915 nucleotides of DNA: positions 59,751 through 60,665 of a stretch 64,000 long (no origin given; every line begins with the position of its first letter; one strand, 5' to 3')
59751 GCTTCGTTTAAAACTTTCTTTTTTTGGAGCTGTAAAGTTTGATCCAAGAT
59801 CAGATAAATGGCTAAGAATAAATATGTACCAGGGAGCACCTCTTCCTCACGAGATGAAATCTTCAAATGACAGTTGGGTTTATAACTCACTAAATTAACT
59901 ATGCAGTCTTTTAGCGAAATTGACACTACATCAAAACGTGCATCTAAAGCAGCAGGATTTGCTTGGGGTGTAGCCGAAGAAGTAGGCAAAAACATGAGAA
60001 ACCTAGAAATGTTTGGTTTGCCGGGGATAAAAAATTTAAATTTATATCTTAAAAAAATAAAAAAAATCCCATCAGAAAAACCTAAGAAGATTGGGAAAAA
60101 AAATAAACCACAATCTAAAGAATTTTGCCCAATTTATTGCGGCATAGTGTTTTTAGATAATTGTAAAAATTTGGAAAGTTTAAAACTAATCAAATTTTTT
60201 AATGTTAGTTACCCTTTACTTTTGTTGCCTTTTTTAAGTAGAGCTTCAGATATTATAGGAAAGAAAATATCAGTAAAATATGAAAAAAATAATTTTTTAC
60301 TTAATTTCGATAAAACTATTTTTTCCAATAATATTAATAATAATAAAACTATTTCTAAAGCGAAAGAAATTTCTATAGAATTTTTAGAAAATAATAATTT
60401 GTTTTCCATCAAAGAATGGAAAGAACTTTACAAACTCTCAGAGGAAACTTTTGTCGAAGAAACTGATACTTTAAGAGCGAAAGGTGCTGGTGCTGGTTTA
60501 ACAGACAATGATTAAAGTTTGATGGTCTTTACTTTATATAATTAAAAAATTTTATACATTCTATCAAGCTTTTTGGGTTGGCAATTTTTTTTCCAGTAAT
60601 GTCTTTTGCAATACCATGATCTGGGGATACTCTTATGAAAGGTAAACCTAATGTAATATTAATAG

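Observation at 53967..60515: Uncharacterised catabolic locus: enolase-superfamily enzyme plus betaine-type SBP/permease (no ATPase), M19-like protein, 556-aa unknown and DUF3726-like protein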

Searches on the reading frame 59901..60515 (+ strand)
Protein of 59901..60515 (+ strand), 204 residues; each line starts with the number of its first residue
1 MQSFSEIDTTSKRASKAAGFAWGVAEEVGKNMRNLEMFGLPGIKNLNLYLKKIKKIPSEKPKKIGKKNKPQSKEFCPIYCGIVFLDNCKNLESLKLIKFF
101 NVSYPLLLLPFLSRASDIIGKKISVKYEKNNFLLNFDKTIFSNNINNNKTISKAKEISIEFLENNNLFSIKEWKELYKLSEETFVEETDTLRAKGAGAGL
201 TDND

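Call 3: search_protein_families(library=pfam, proteins=[window:59901-60515:+], max_evalue=0.01)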
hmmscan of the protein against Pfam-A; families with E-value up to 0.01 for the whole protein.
window:59901-60515:+ (204 aa): 1 family
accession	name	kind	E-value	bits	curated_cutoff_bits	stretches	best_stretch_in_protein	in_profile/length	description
PF12525.13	DUF3726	-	3.7e-21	75.2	22.1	1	3-68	2-67/73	Protein of unknown function (DUF3726)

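Call 4: search_protein_families(library=ncbifam, proteins=[window:59901-60515:+], max_evalue=0.01)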
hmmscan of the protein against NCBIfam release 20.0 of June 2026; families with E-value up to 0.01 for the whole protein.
window:59901-60515:+ (204 aa): 0 families

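Call 46: search_solved_structures(query=window:59901-60515:+, max_evalue=10)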
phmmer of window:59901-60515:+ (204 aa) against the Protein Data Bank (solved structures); distinct sequences matched with E-value up to 10: 0.
